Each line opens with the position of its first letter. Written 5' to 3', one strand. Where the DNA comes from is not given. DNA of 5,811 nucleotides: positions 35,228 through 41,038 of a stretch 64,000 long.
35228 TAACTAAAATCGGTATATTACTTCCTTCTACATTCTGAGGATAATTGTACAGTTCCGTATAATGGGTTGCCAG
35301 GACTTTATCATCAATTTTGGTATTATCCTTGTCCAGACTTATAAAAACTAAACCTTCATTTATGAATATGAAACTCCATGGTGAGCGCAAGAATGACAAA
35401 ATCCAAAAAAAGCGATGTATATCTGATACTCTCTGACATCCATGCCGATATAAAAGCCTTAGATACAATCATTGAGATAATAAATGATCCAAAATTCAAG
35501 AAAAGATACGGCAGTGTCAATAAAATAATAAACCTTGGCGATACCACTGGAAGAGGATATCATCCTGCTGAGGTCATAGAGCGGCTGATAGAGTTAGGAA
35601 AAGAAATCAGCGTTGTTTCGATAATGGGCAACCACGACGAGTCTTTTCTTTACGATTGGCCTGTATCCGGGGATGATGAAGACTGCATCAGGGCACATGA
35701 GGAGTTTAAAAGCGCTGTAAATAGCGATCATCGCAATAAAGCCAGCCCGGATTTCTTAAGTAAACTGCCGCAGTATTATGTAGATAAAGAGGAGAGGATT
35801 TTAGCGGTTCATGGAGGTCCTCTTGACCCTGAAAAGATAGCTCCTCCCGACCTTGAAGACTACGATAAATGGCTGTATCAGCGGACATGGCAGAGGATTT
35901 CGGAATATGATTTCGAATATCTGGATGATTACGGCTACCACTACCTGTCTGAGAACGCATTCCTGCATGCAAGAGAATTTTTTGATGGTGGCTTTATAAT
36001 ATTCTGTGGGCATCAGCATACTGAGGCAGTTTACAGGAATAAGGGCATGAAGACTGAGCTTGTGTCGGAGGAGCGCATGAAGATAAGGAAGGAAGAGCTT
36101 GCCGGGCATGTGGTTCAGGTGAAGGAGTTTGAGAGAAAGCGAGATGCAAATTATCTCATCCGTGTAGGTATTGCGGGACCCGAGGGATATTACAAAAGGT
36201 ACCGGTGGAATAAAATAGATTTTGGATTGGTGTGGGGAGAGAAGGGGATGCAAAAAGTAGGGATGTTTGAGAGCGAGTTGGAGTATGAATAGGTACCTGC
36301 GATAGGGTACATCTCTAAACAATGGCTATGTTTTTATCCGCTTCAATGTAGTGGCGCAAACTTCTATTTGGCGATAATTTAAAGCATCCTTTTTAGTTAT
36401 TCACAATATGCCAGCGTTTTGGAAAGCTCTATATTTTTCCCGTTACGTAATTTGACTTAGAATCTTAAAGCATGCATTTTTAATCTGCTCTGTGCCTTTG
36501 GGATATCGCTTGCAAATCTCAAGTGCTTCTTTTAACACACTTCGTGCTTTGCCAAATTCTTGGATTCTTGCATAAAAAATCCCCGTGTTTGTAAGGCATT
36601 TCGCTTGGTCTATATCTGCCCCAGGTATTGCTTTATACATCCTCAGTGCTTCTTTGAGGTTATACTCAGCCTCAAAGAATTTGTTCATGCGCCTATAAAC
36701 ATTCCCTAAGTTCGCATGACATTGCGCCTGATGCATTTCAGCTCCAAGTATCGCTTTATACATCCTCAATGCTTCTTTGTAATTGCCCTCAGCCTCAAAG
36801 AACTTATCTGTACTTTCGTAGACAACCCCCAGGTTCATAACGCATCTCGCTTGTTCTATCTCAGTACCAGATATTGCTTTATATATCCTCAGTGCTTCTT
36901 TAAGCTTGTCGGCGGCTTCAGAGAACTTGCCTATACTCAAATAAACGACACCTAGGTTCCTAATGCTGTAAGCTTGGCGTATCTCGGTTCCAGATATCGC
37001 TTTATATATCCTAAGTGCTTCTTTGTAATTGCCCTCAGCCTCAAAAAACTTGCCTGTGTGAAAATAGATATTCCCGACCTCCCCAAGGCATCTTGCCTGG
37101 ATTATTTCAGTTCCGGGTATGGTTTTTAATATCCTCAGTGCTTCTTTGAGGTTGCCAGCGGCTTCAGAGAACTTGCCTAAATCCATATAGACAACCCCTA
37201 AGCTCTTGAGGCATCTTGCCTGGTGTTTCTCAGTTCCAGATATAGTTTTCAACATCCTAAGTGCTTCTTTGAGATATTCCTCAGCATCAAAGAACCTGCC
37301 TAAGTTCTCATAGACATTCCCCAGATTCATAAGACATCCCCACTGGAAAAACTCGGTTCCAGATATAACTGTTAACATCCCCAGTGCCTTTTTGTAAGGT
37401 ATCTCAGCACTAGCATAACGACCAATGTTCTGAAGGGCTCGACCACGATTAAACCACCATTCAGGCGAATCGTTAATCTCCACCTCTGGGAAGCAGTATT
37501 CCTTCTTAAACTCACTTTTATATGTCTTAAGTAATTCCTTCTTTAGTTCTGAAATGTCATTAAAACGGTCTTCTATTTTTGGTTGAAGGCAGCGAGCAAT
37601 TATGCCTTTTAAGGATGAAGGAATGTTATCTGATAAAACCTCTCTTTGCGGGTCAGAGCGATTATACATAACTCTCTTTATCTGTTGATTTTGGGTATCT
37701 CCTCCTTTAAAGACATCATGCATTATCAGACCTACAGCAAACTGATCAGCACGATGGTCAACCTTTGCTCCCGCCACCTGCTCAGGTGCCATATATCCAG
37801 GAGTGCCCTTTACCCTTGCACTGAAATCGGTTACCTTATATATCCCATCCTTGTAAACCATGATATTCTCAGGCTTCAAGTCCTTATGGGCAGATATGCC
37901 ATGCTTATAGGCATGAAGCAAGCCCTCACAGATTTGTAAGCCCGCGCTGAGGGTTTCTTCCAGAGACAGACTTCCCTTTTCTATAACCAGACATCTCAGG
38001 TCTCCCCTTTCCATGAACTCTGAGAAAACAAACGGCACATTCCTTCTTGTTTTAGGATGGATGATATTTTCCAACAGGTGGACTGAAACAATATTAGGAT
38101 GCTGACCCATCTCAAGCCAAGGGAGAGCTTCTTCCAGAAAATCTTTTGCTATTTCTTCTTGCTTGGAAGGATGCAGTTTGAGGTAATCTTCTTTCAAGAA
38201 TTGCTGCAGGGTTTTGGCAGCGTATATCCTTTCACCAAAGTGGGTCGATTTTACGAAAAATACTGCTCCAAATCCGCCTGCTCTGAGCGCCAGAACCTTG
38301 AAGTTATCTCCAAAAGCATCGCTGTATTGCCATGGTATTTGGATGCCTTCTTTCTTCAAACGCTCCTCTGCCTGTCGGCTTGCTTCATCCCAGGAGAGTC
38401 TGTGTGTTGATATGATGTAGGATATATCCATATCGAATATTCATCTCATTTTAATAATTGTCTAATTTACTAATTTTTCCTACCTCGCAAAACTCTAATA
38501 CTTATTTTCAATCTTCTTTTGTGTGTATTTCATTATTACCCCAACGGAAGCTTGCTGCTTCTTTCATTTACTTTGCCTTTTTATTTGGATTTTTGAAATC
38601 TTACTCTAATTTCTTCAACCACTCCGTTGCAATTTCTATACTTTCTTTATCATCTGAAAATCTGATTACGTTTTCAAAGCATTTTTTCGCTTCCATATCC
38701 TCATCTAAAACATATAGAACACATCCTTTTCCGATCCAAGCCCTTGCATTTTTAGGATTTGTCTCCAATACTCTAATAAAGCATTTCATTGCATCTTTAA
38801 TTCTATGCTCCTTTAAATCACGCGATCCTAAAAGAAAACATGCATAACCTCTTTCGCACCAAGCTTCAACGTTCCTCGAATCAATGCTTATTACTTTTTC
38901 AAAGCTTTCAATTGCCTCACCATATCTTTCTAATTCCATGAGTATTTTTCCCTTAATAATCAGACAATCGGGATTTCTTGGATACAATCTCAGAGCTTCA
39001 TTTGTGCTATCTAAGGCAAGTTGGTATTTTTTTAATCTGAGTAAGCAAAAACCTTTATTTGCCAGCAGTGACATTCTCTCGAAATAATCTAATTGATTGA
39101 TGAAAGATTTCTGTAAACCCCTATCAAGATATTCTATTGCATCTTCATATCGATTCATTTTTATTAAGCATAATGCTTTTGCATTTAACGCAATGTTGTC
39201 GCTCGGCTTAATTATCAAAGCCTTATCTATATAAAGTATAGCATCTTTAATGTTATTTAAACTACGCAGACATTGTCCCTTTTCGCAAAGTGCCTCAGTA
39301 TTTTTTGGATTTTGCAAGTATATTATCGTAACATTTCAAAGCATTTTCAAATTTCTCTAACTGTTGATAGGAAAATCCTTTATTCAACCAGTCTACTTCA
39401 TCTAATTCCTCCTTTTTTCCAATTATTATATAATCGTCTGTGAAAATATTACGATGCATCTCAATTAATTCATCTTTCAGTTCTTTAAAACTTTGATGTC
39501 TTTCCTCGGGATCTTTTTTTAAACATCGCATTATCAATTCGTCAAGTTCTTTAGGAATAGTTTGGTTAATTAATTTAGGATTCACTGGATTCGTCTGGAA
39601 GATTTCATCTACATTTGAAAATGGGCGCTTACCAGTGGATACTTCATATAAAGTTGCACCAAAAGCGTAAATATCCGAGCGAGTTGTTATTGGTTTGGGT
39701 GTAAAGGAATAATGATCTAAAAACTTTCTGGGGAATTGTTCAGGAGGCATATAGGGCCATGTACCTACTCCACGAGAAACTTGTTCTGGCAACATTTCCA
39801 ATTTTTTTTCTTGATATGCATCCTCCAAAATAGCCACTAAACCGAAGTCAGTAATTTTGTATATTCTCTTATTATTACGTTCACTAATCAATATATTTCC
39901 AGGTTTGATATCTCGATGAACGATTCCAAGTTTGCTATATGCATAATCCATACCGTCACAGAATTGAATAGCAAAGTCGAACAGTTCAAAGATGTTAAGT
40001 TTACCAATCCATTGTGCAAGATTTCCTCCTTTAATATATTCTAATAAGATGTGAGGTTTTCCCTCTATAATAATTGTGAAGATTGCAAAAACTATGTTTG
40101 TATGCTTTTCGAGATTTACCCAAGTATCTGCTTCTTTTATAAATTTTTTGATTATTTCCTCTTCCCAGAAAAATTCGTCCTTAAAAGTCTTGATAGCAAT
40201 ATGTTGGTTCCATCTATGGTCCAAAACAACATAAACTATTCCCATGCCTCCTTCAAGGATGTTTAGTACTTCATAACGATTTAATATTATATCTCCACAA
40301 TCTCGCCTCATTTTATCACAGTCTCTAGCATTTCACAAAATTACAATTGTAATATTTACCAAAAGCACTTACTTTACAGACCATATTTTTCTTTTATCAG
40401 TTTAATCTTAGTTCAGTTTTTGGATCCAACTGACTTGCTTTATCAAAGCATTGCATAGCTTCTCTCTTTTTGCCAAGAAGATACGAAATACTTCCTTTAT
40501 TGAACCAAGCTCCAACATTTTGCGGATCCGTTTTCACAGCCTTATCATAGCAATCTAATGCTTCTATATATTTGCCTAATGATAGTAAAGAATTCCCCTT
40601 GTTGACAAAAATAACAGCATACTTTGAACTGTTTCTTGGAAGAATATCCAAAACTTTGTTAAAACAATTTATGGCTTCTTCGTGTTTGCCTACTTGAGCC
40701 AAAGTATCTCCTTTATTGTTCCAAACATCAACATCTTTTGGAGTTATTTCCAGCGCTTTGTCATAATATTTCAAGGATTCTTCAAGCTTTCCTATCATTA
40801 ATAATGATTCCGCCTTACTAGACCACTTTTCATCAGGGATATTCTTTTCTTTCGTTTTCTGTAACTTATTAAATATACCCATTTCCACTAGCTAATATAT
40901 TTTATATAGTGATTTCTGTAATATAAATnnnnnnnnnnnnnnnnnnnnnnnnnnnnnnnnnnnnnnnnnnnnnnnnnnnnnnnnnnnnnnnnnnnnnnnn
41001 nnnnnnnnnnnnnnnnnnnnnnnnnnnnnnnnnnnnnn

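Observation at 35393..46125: Candidate new archaeal phospho-signalling/conflict system: 3 kinase-TPRs + 2 TPRs + FHA + Clp + membrane protein + phosphatase on an integrated element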

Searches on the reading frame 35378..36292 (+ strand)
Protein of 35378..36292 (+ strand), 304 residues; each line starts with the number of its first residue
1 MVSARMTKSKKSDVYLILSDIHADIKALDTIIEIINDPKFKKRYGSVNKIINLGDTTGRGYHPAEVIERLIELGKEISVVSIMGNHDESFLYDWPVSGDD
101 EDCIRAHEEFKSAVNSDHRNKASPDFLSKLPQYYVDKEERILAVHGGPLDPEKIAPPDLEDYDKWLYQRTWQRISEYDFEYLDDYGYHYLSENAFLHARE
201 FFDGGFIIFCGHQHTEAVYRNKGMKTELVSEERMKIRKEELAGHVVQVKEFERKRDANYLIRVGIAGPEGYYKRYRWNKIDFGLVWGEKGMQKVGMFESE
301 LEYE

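Call 3: search_protein_families(library=pfam, proteins=[window:35378-36292:+], max_evalue=0.01)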
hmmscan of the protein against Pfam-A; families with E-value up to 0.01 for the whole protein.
window:35378-36292:+ (304 aa): 2 families
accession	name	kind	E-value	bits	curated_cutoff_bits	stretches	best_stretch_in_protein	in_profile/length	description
PF00149.33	Metallophos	-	1.4e-14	55.5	21.5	1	16-215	4-190/191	Calcineurin-like phosphoesterase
PF12850.12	Metallophos_2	-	9.9e-06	26.1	27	1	16-222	4-125/154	Calcineurin-like phosphoesterase superfamily domain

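Call 6: search_protein_families(library=padloc, proteins=[window:35378-36292:+], max_evalue=0.01)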
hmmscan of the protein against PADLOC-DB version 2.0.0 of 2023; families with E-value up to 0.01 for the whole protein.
window:35378-36292:+ (304 aa): 0 families

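Call 52: search_solved_structures(query=window:35378-36292:+, max_evalue=0.001)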
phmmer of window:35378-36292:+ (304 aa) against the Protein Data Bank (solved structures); distinct sequences matched with E-value up to 0.001: 3.
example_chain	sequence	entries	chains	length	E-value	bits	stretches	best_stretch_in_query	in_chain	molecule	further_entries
2gju_A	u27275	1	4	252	2.5e-07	33.4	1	16-180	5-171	252aa long hypothetical protein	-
3rqz_A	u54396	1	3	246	0.00061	22.3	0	16-151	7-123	Metallophosphoesterase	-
1nnw_A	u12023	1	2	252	0.00063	22.3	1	17-152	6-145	hypothetical protein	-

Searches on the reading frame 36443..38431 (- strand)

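Call 3: search_protein_families(library=pfam, proteins=[window:36443-38431:-], max_evalue=0.01)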
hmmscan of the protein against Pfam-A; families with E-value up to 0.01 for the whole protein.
window:36443-38431:- (662 aa): 28 families (the best 25 are shown)
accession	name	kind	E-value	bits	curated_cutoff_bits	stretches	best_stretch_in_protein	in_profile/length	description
PF13424.12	TPR_12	-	4.8e-47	158.5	30.1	4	450-519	7-77/77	Tetratricopeptide repeat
PF13374.12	TPR_10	-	3.6e-45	151.2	27.5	5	366-403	4-40/42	Tetratricopeptide repeat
PF07719.23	TPR_2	-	1.3e-35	119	27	5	366-393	3-30/34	Tetratricopeptide repeat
PF00515.34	TPR_1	-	1.7e-26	91.3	27.8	2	367-392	4-29/34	Tetratricopeptide repeat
PF00069.31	Pkinase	-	2.8e-23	83.1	31.7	1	51-291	9-253/263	Protein kinase domain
PF13176.12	TPR_7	-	8.6e-22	75.8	27.9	0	490-518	2-30/36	Tetratricopeptide repeat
PF24885.1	TPR_NPHP3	-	5.9e-20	72.1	100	4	383-521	75-217/239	Nephrocystin-3 TPR domain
PF07714.23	PK_Tyr_Ser-Thr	-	6.4e-19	68.7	23.1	1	86-290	36-249/258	Protein tyrosine and serine/threonine kinase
PF13428.12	TPR_14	-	4e-15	55.3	23.5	0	618-644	9-35/44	Tetratricopeptide repeat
PF13181.12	TPR_8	-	7.4e-15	54.2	25.7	1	367-393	4-30/34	Tetratricopeptide repeat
PF13432.12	TPR_16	-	3e-14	53.6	32.7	0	369-433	2-59/65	Tetratricopeptide repeat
PF14559.12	TPR_19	-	9.2e-13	48.8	25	1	547-589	3-45/68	Tetratricopeptide repeat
PF17874.7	TPR_MalT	-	1.4e-12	48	45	2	491-643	44-194/336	MalT-like TPR region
PF09986.15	DUF2225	-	3.6e-11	43.7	21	2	280-440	53-193/214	Uncharacterized protein conserved in bacteria (DUF2225)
PF12968.13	DUF3856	-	4.5e-09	36.9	27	0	456-561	19-126/143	Domain of Unknown Function (DUF3856)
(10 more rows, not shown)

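Call 6: search_protein_families(library=padloc, proteins=[window:36443-38431:-], max_evalue=0.01)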
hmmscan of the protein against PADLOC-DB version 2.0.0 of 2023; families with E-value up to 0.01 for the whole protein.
window:36443-38431:- (662 aa): 35 families (the best 25 are shown)
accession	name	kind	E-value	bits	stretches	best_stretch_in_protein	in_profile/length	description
PDLC04042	PD-T4-6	-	2.3e-34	117.4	1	49-307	17-276/292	-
PDLC04057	PD-T4-6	-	7.1e-34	115.6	1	74-312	31-279/443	-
PDLC04053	PD-T4-6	-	6.2e-33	112.6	1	49-307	17-275/311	-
PDLC04138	mad6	-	3e-31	107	1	49-326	59-336/659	mads_6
PDLC04060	PD-T4-6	-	2.2e-30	104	1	52-303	19-269/486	-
PDLC04047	PD-T4-6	-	5.4e-30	102.6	1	43-311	11-280/327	-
PDLC04061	PD-T4-6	-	2.9e-28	97.7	1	51-305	26-285/510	-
PDLC04064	PD-T4-6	-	1.4e-21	74.8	1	88-300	57-277/369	-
PDLC04041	PD-T4-6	-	4.1e-21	73.7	1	40-297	26-287/443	-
PDLC04054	PD-T4-6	-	9.5e-21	72.6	1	49-299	18-269/347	-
PDLC04048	PD-T4-6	-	1.1e-20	72.3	1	49-311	18-280/354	-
PDLC04043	PD-T4-6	-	2.6e-20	70.9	1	110-301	73-275/452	-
PDLC04052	PD-T4-6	-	4.8e-19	66.9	1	110-305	67-278/496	-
PDLC04040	PD-T4-6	-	1.7e-18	64.7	1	100-303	43-265/547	-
PDLC01088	C3a189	-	1.1e-17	61.9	2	207-297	168-255/840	kinase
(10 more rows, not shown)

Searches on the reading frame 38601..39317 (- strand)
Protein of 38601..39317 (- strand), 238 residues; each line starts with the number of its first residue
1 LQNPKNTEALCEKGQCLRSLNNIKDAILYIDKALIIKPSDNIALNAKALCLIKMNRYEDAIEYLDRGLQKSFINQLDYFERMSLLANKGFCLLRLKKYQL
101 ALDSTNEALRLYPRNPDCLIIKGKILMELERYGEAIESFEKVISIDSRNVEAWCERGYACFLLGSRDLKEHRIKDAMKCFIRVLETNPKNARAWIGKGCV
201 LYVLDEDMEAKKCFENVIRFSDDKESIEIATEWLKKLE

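Call 3: search_protein_families(library=pfam, proteins=[window:38601-39317:-], max_evalue=0.01)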
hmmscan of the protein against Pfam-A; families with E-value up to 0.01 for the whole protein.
window:38601-39317:- (238 aa): 24 families
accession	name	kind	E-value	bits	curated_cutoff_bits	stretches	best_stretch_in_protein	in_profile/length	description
PF00515.34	TPR_1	-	3.2e-37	125.3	27.8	4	85-115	4-34/34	Tetratricopeptide repeat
PF07719.23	TPR_2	-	1.3e-32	109.6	27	4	85-115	4-34/34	Tetratricopeptide repeat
PF13181.12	TPR_8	-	3.9e-22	76.9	25.7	1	119-148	4-33/34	Tetratricopeptide repeat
PF13431.12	TPR_17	-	1.8e-21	75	24.4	0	179-211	1-33/34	Tetratricopeptide repeat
PF12895.13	ANAPC3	-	5.6e-19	68.6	27.2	2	2-66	18-81/82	Anaphase-promoting complex, cyclosome, subunit 3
PF13432.12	TPR_16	-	2.3e-18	66.7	32.7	1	48-116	4-65/65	Tetratricopeptide repeat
PF13414.12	TPR_11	-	3.8e-16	59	26.8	1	123-164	1-42/42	TPR repeat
PF14559.12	TPR_19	-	8e-16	58.6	25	1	92-146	1-55/68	Tetratricopeptide repeat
PF13428.12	TPR_14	-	1.4e-15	56.6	23.5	0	117-157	2-42/44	Tetratricopeptide repeat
PF13371.12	TPR_9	-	7.7e-13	48.7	35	1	91-148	4-61/73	Tetratricopeptide repeat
PF13424.12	TPR_12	-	3.8e-12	46.7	30.1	2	42-113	4-76/77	Tetratricopeptide repeat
PF23914.1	TPR_CcmH_CycH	-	3.7e-10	40.3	42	1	123-222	57-152/158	Cytochrome c-type biogenesis protein H TPR domain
PF01239.28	PPTA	-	8.4e-10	38.2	29.5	0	134-160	3-29/32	Protein prenyltransferase alpha subunit repeat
PF13174.12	TPR_6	-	5.8e-08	33.3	26.3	0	48-66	7-25/33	Tetratricopeptide repeat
PF13176.12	TPR_7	-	2.4e-07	30.8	27.9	0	43-66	1-24/36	Tetratricopeptide repeat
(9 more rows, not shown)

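Call 6: search_protein_families(library=padloc, proteins=[window:38601-39317:-], max_evalue=0.01)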
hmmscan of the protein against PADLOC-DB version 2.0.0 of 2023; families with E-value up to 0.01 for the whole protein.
window:38601-39317:- (238 aa): 3 families
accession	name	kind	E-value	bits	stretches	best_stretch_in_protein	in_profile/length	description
PDLC04781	PDC-M71B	-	3.7e-05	20.6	1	19-99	361-438/515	-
PDLC01101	PrimPol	-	0.0024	14.6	0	174-227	50-103/490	adaptation polymerase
PDLC01171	TPR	-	0.0053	13.8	1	26-226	60-251/504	TPR repeats containing protein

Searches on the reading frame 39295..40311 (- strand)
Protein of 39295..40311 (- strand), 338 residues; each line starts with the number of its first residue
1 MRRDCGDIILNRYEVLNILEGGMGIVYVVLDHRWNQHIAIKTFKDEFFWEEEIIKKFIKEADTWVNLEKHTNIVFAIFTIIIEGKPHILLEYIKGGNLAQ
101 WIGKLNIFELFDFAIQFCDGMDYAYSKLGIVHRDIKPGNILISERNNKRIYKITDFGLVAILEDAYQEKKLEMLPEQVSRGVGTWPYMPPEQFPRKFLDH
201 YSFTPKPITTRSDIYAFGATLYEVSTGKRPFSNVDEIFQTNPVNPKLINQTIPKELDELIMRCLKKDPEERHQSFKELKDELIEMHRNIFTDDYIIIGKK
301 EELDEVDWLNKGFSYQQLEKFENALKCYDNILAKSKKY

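Call 3: search_protein_families(library=pfam, proteins=[window:39295-40311:-], max_evalue=0.01)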
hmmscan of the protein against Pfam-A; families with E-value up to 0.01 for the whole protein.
window:39295-40311:- (338 aa): 6 families
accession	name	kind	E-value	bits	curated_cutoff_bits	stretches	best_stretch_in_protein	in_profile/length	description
PF00069.31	Pkinase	-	1.2e-39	136.7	31.7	1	20-274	9-254/263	Protein kinase domain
PF07714.23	PK_Tyr_Ser-Thr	-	1.2e-32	113.6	23.1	1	32-282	25-258/258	Protein tyrosine and serine/threonine kinase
PF00515.34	TPR_1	-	9.7e-05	22.5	27.8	1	308-332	4-28/34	Tetratricopeptide repeat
PF03109.22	ABC1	-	0.00079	19.1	22.9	1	90-176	147-231/244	ABC1 atypical kinase-like domain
PF17667.7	Pkinase_fungal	-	0.005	16.1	24.1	1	125-188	303-360/387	Fungal protein kinase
PF07719.23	TPR_2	-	0.0057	17.1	27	0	308-335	4-31/34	Tetratricopeptide repeat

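Call 6: search_protein_families(library=padloc, proteins=[window:39295-40311:-], max_evalue=0.01)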
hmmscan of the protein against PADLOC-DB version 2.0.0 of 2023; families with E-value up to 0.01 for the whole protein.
window:39295-40311:- (338 aa): 34 families (the best 25 are shown)
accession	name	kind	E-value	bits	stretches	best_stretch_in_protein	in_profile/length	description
PDLC04060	PD-T4-6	-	5.8e-54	181.8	1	6-289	3-273/486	-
PDLC04138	mad6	-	1.4e-50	170.9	1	8-288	48-316/659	mads_6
PDLC04042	PD-T4-6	-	3.7e-49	165.9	1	7-290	5-277/292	-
PDLC04057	PD-T4-6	-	2.9e-47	159.7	1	6-283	3-268/443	-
PDLC04053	PD-T4-6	-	5.9e-47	158.6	1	11-284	9-270/311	-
PDLC04061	PD-T4-6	-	1.5e-44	151.4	1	10-288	15-286/510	-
PDLC04047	PD-T4-6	-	6.4e-43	145.1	1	6-285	5-272/327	-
PDLC04054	PD-T4-6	-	2.7e-40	136.9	1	5-282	5-270/347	-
PDLC01088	C3a189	-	3.6e-35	119.7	1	20-274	7-250/840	kinase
PDLC04043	PD-T4-6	-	3e-34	116.9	1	12-284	16-276/452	-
PDLC04052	PD-T4-6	-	2.4e-33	114.1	1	10-287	8-278/496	-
PDLC04039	PD-T4-6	-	2.4e-33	113.8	1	11-278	14-268/458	-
PDLC04048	PD-T4-6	-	2.8e-33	113.7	1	5-297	4-285/354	-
PDLC04041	PD-T4-6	-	3.2e-31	107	1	15-279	32-287/443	-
PDLC04040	PD-T4-6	-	6.8e-30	102.3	1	20-283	4-263/547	-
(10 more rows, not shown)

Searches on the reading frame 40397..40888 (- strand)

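Call 3: search_protein_families(library=pfam, proteins=[window:40397-40888:-], max_evalue=0.01)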
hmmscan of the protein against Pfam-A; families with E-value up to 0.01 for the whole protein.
window:40397-40888:- (163 aa): 31 families (the best 25 are shown)
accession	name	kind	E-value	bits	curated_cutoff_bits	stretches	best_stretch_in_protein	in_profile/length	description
PF00515.34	TPR_1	-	1.6e-36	123.1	27.8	4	92-124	2-34/34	Tetratricopeptide repeat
PF07719.23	TPR_2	-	2.7e-32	108.6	27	4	94-124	4-34/34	Tetratricopeptide repeat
PF13181.12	TPR_8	-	8.5e-28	94.6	25.7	3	126-157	2-33/34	Tetratricopeptide repeat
PF13414.12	TPR_11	-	3e-26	91.3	26.8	3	98-139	1-42/42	TPR repeat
PF13424.12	TPR_12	-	3.5e-23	82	30.1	3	55-120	5-74/77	Tetratricopeptide repeat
PF13431.12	TPR_17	-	3.6e-21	74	24.4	2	41-73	1-33/34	Tetratricopeptide repeat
PF13428.12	TPR_14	-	2.5e-16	59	23.5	2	98-132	8-42/44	Tetratricopeptide repeat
PF13432.12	TPR_16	-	2.1e-15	57.2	32.7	2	97-156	3-62/65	Tetratricopeptide repeat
PF14559.12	TPR_19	-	4e-13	49.9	25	2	33-89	5-60/68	Tetratricopeptide repeat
PF13371.12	TPR_9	-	6e-13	49.1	35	2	102-158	6-62/73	Tetratricopeptide repeat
PF17169.10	NRBF2_MIT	-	4.2e-10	40.2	29.2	0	57-83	12-38/83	MIT domain of nuclear receptor-binding factor 2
PF13176.12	TPR_7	-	6.3e-10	38.8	27.9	0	96-124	4-34/36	Tetratricopeptide repeat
PF13374.12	TPR_10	-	1.5e-09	37.9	27.5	0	96-119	7-30/42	Tetratricopeptide repeat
PF23914.1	TPR_CcmH_CycH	-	2.9e-09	37.4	42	1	118-158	43-83/158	Cytochrome c-type biogenesis protein H TPR domain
PF12569.14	NatA_aux_su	-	4.3e-09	36.3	33.3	1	104-157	205-258/515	N-terminal acetyltransferase A, auxiliary subunit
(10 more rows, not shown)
